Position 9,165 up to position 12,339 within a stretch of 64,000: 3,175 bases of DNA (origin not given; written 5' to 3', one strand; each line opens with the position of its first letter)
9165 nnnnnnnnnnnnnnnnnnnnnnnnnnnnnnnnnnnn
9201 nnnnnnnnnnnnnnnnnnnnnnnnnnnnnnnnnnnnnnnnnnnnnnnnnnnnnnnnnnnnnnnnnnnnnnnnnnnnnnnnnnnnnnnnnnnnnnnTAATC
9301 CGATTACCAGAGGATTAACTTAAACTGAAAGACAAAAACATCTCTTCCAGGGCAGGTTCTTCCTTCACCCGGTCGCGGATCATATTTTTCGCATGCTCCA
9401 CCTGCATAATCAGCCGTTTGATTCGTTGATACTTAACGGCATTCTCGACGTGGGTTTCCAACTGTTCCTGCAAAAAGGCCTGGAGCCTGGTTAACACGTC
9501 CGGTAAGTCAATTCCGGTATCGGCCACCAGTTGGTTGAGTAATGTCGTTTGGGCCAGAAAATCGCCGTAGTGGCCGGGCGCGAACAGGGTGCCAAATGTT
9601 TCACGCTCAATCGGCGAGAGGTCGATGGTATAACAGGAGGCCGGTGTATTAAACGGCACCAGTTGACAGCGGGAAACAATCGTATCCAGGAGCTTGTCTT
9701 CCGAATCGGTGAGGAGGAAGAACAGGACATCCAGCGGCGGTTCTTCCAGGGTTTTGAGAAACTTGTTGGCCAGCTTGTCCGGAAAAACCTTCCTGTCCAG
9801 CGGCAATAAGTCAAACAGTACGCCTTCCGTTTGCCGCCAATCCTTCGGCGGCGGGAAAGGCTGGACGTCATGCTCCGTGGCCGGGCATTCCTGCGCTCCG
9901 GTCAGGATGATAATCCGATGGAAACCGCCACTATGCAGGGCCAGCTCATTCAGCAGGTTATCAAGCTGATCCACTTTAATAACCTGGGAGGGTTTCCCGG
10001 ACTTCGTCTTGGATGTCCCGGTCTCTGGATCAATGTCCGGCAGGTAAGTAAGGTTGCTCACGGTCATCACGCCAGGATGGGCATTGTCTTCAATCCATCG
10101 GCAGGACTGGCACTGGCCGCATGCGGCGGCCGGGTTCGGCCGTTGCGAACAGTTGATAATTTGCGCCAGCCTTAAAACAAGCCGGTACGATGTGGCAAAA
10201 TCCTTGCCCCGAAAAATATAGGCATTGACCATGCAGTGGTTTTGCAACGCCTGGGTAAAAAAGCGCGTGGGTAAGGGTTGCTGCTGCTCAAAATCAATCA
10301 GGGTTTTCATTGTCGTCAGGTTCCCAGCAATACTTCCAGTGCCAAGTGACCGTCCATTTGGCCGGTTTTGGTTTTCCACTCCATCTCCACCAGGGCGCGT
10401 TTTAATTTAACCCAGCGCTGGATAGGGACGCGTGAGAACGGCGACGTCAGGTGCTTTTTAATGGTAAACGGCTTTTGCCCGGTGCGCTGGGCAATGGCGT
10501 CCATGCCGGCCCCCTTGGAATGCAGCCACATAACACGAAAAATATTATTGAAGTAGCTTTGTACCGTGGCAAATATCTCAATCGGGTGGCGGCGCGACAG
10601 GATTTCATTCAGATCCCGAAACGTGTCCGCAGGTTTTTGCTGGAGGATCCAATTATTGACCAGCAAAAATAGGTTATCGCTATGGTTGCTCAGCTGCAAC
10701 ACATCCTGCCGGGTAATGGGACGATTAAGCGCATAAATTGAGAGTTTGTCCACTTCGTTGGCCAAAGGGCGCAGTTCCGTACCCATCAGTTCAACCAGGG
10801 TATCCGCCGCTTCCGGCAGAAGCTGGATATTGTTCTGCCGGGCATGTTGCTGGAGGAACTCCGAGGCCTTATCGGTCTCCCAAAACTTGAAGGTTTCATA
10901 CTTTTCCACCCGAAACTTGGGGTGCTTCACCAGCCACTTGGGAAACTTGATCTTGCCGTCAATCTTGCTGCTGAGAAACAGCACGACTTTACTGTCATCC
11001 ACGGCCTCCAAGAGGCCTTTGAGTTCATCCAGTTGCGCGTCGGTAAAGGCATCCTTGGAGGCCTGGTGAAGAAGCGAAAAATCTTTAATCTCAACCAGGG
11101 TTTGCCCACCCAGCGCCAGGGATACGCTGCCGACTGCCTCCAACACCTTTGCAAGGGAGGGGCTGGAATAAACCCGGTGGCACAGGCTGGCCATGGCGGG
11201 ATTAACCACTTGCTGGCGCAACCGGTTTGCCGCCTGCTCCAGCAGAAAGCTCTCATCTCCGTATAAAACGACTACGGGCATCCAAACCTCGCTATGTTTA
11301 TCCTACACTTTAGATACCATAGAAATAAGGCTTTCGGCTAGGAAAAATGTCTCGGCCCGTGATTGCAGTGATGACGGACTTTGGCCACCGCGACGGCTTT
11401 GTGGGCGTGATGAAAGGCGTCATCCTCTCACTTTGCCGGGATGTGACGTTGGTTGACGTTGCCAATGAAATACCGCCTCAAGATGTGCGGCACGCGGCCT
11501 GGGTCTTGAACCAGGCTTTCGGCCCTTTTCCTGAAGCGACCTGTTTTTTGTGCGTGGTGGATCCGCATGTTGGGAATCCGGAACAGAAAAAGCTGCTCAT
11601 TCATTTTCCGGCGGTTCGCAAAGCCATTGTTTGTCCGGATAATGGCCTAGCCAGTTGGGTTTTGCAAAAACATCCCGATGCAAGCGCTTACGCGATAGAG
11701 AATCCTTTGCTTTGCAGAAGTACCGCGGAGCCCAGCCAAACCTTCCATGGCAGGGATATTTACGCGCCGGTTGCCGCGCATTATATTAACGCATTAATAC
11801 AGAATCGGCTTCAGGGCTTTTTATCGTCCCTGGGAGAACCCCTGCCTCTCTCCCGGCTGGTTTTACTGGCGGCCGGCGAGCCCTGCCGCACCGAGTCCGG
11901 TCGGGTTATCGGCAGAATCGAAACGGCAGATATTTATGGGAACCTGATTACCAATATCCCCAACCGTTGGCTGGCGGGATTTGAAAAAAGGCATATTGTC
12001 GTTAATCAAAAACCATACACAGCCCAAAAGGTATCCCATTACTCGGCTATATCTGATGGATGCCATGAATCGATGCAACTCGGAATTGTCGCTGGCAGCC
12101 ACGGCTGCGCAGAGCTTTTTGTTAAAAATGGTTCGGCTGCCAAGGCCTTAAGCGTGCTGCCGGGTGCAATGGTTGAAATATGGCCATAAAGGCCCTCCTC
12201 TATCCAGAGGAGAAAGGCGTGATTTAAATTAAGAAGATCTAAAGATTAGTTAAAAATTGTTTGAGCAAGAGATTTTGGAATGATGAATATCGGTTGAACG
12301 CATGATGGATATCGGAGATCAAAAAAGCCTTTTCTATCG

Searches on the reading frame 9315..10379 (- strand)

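Call 18: search_protein_families(library=ncbifam, proteins=[window:9315-10379:-], max_evalue=0.00001)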
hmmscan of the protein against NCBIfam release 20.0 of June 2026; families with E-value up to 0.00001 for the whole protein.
window:9315-10379:- (354 aa): 49 families (the best 25 are shown)
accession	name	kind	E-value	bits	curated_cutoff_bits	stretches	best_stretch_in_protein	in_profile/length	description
TIGR00678.1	holB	equivalog_domain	1.5e-31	109.5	180.6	2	202-247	111-156/188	DNA polymerase III subunit delta'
NF005972.1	PRK08058.1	equivalog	2.3e-23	82.9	340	2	30-107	6-82/328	DNA polymerase III subunit delta'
NF005408.0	PRK06964.1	equivalog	4e-22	79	483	2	203-248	148-193/342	DNA polymerase III subunit delta'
NF006430.0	PRK08699.1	equivalog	1.1e-18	67.3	481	2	48-162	18-122/325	DNA polymerase III subunit delta'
NF005638.0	PRK07399.1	subfamily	7.4e-18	64.7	230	1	200-244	140-183/317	DNA polymerase III subunit delta'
NF005581.0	PRK07276.1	equivalog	7.5e-18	65.1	263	2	29-107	2-77/291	DNA polymerase III subunit delta'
NF004310.0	PRK05707.1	equivalog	4.2e-17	62.5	280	2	204-248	123-167/328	DNA polymerase III subunit delta'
NF005362.0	PRK06871.1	equivalog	7.4e-17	61.5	456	1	203-253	124-174/327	DNA polymerase III subunit delta'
TIGR02397.1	dnaX_nterm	equivalog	1.6e-15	57.2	250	1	205-244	135-174/355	DNA polymerase III subunit gamma/tau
NF011523.0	PRK14962.1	equivalog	5.4e-15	55.1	576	1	205-244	135-174/474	DNA polymerase III subunits gamma and tau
NF011524.0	PRK14963.1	equivalog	1.3e-14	54.2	601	1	205-240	134-169/647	DNA polymerase III subunits gamma and tau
NF011514.0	PRK14953.1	equivalog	1.7e-14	53.6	536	1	205-246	137-178/488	DNA polymerase III subunits gamma and tau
NF004962.0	PRK06305.1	equivalog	6.9e-14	51.9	559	1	205-241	139-175/465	DNA polymerase III subunits gamma and tau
NF011531.0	PRK14971.1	equivalog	7.5e-14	51.4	685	1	205-244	139-178/614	DNA polymerase III subunit gamma/tau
NF004759.0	PRK06090.1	equivalog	2.2e-13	50.3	457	1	204-247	125-168/319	DNA polymerase III subunit delta'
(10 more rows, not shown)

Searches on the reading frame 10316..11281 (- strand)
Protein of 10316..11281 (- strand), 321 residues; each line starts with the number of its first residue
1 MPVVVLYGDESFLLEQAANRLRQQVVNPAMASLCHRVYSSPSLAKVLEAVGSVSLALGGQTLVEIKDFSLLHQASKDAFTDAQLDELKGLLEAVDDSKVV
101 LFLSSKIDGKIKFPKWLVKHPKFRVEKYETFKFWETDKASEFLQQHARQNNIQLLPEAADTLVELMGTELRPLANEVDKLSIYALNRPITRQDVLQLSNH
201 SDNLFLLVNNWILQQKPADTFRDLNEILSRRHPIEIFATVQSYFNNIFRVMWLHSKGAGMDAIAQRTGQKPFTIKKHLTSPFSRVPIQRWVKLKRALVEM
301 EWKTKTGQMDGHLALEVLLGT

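Call 18: search_protein_families(library=ncbifam, proteins=[window:10316-11281:-], max_evalue=0.00001)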
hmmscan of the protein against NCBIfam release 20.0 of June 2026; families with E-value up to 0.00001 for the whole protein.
window:10316-11281:- (321 aa): 2 families
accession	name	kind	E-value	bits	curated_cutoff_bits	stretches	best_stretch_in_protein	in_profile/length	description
TIGR01128.2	holA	equivalog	6.9e-46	157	80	1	3-319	1-313/316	DNA polymerase III subunit delta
NF006302.0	PRK08487.1-5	equivalog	8.9e-14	51.8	296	1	4-308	18-304/323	DNA polymerase III subunit delta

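Call 26: find_encoding_contigs(protein=window:10316-11281:-, flank=10000, max_places=10)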
Protein window:10316-11281:- (321 aa): 1 contig read that carries it; 1 place shown.
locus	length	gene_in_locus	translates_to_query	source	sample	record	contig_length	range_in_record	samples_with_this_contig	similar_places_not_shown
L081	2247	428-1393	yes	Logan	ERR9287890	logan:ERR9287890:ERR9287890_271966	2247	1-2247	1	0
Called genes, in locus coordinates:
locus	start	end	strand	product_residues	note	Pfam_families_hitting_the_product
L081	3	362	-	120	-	?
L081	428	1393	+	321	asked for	PF06144:DNA_pol3_delta, PF21694:DNA_pol3_delta_C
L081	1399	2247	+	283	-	?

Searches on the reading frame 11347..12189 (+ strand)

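Call 18: search_protein_families(library=ncbifam, proteins=[window:11347-12189:+], max_evalue=0.00001)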
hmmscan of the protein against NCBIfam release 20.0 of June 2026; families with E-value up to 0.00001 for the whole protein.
window:11347-12189:+ (280 aa): 3 families
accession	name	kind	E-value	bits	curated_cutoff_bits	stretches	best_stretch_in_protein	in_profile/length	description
NF058624.1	RSAMHdlseTHET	equivalog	2.4e-38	132.2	350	1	8-278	5-249/250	(R)-S-adenosyl-L-methionine hydrolase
NF053629.1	RSAMPyrc0463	equivalog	2.7e-28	99.2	470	1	6-276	2-251/256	(R)-S-adenosyl-L-methionine hydrolase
TIGR04507.1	fluorinase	equivalog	3.2e-13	49.7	400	1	11-77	2-68/286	adenosyl-fluoride synthase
